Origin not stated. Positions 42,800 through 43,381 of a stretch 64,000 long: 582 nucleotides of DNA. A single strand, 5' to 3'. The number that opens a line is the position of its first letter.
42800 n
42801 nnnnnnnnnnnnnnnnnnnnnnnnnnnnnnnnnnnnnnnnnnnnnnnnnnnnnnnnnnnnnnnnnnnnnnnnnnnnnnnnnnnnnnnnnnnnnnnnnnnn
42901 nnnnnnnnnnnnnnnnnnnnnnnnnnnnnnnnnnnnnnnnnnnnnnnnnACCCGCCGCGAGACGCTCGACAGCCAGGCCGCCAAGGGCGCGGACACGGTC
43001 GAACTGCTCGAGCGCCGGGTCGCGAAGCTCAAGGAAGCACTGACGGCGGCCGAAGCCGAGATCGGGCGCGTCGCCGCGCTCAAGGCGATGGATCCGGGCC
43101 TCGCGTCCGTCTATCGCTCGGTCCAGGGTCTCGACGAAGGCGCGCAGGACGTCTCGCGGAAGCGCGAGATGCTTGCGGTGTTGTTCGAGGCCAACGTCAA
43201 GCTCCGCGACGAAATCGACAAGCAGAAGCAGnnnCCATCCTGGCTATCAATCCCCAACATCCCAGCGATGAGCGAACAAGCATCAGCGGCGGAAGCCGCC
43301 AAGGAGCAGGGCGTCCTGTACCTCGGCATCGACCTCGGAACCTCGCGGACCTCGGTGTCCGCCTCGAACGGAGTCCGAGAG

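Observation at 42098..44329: Orphan MamK-family actin paired with a degenerate-GGDEF coiled-coil protein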

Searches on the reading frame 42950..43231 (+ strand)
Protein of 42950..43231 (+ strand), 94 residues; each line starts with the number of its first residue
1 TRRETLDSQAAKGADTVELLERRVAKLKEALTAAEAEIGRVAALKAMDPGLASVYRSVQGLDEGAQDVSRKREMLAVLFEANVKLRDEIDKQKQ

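Call 28: find_homologous_proteins(query=A2, max_evalue=0.001)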
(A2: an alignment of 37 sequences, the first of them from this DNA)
Query A2 (37 sequences) (92 aa, profile of the alignment): 127 proteins with E <= 0.001 among 8000 candidates; the best 120 are listed.
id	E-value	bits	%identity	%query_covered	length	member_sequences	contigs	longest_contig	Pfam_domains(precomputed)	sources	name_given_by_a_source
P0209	1.2e-31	126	47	80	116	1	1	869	-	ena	-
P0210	1.9e-30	122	41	86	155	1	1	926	-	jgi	-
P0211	2.0e-30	122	47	92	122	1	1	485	-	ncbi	-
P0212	2.5e-30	122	49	79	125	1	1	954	-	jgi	-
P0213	3.7e-30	121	51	79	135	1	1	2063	-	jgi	jgi:hypothetical protein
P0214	4.3e-30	121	48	79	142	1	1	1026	-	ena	-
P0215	6.4e-30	120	46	76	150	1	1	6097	-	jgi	jgi:hypothetical protein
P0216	9.2e-30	120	38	79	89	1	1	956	-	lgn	-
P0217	1.3e-29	119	51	75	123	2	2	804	-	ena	-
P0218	2.0e-29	119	49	82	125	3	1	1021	-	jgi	-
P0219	2.0e-29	119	49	79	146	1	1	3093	PF13851.12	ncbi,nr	ncbi:MAG: hypothetical protein HUU28_15790, partial [Planctomycetaceae bacterium]|nr:hypothetical pr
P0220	4.4e-29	118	49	83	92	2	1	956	-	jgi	jgi:hypothetical protein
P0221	7.7e-29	117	47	76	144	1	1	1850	-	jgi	-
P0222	1.4e-28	116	45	83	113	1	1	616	-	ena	-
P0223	1.6e-28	116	44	85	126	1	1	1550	-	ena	-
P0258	4.8e-23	98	41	85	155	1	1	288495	-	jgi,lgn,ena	-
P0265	4.2e-22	95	39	90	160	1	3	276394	-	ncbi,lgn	ncbi:MAG: hypothetical protein AAFU73_02470 [Planctomycetota bacterium]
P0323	7.5e-14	69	36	95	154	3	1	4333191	-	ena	-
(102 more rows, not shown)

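Call 29: find_encoding_contigs(protein=P0323, flank=6000, max_places=2)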
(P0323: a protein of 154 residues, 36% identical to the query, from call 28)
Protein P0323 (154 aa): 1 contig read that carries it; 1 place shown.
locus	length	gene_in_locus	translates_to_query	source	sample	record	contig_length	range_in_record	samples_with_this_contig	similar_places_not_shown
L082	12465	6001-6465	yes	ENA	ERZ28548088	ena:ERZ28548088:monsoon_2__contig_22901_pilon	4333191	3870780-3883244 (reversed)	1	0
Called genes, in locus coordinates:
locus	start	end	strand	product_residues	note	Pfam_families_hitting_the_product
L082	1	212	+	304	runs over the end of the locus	PF00512:HisKA, PF02518:HATPase_c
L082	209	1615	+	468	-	PF00072:Response_reg, PF00158:Sigma54_activat, PF14532:Sigma54_activ_2, PF07724:AAA_2 (weak), PF07728:AAA_5, PF00004:AAA (faint), PF25601:AAA_lid_14, PF02954:HTH_8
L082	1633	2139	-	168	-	-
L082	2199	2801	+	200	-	-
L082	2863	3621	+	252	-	PF05050:Methyltransf_21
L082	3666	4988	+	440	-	-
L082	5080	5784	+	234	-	PF00702:Hydrolase, PF13419:HAD_2, PF13242:Hydrolase_like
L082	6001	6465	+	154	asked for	-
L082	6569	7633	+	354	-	PF00022:Actin (faint), PF06723:MreB_Mbl, PF25229:Salactin (weak)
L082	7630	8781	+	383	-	PF12725:DUF3810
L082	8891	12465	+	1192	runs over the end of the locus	PF23500:DUF7133, PF07995:GSDH (weak), PF02985:HEAT (faint), PF13646:HEAT_2 (weak), PF00034:Cytochrom_C (faint)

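Call 30: find_encoding_contigs(protein=P0265, flank=6000, max_places=2)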
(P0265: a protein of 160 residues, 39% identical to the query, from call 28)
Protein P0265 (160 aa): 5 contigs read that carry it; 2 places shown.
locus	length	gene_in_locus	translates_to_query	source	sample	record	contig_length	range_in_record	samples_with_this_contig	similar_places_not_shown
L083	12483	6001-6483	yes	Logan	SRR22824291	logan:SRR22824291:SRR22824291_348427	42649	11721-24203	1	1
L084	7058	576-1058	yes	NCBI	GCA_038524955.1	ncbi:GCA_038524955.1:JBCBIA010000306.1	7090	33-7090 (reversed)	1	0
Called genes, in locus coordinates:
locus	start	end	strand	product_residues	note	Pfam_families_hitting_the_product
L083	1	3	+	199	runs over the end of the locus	-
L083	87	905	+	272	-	PF13489:Methyltransf_23 (weak), PF05050:Methyltransf_21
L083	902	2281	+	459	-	PF01943:Polysacc_synt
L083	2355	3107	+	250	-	PF00702:Hydrolase, PF13419:HAD_2, PF13242:Hydrolase_like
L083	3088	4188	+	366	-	PF01040:UbiA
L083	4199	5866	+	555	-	PF13231:PMT_2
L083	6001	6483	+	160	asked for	-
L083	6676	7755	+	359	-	PF06723:MreB_Mbl, PF00022:Actin (faint)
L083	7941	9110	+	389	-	PF12725:DUF3810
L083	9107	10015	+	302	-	PF27100:DcsG_N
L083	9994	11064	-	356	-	PF04055:Radical_SAM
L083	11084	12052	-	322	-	-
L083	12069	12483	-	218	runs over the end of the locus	-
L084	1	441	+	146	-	?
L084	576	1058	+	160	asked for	-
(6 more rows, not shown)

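Call 31: search_protein_families(library=pfam, max_evalue=0.01, proteins=[P0265, P0323, P0258])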
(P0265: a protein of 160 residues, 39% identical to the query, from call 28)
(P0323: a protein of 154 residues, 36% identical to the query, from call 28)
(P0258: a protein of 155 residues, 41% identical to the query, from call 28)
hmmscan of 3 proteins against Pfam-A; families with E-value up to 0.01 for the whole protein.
P0265 (160 aa): 0 families

P0323 (154 aa): 0 families

P0258 (155 aa): 0 families

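Call 46: search_protein_representatives(alignment_id=A4)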
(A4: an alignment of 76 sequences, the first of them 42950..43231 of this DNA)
Query: 76 sequences, 104 profile positions. Proteins with E-value up to 0.001 (for the whole library): 965; up to 1e-10: 817; up to 1e-30: 2. The best 150 are listed.
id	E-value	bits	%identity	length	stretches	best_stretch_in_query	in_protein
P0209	8.9e-33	128.3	-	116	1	4-100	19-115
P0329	6.2e-31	122.3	-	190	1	4-99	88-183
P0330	1.4e-30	121.2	-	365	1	5-99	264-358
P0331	1.8e-30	120.9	-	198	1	7-99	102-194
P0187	2.0e-30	120.7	-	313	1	10-101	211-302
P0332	2.7e-30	120.3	-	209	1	6-100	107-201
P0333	6.6e-30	119.1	-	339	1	5-99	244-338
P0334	6.9e-30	119.0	-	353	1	6-100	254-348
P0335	7.2e-30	118.9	-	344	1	10-100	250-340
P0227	7.3e-30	118.9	-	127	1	4-98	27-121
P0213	1.0e-29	118.4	-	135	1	9-99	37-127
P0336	1.3e-29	118.1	-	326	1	8-99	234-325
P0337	1.6e-29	117.8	-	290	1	6-98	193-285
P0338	1.8e-29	117.7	-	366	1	13-101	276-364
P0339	2.5e-29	117.2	-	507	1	5-101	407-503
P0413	5.8e-26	106.4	-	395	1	5-102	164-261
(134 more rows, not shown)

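Call 48: search_protein_families(library=pfam, alignment_id=A5, max_evalue=0.001)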
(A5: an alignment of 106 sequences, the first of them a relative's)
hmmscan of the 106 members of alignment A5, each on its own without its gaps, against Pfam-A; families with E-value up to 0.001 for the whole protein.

A. member 1, P0330 (365 aa): 1 family
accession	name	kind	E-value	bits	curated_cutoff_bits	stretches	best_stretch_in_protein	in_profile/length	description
PF00990.26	GGDEF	-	3.4e-17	63.1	23.8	1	22-167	15-161/161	Diguanylate cyclase, GGDEF domain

B. families by the number of members that match (of 106 scanned): 10 families
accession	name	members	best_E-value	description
PF00990.26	GGDEF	39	1.8e-18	Diguanylate cyclase, GGDEF domain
PF17853.6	GGDEF_2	8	1.1e-05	GGDEF-like domain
PF13851.11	GAS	4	3.7e-05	Growth-arrest specific micro-tubule binding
PF24898.2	GGDEF_GdpP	2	0.00014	Cyclic-di-AMP phosphodiesterase GdpP-like, GGDEF domain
PF18306.6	LDcluster4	1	5.5e-06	SLOG cluster4 family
PF16515.11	HIP1_clath_bdg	1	0.00043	Clathrin-binding domain of Huntingtin-interacting protein 1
PF10779.14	XhlA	1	0.0005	Haemolysin XhlA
PF23203.1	KIF21A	1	0.00064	KIF21A-like domain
PF05816.16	TelA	1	0.00068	Toxic anion resistance protein (TelA)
PF08286.16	Spc24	1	0.00095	Spc24 subunit of Ndc80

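Call 50: predict_structure(alignment_id=A4)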
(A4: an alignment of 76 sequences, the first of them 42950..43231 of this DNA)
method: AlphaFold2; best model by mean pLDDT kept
length: 94 residues; sequences in the alignment: 76
mean_pLDDT: 82.2   pTM: 0.39
mean pLDDT of the five models: 82.2, 80.6, 78.5, 78.3, 76.8
residues with pLDDT >= 90: 23; 70-90: 56; 50-70: 12; < 50: 3
segments of 3 or more residues with pLDDT < 50: none
pLDDT, mean of each block of 10 residues (from residue 1): 84 93 97 93 61 61 84 86 84 78
secondary structure, 60 per line:
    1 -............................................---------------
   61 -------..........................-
elements in order: H2-45 H68-93

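Call 74: fold_search(model_id=the predicted structure, library=pdb)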
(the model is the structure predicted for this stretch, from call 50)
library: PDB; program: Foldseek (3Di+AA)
matches with E <= 10: 0; with E <= 0.001: 0
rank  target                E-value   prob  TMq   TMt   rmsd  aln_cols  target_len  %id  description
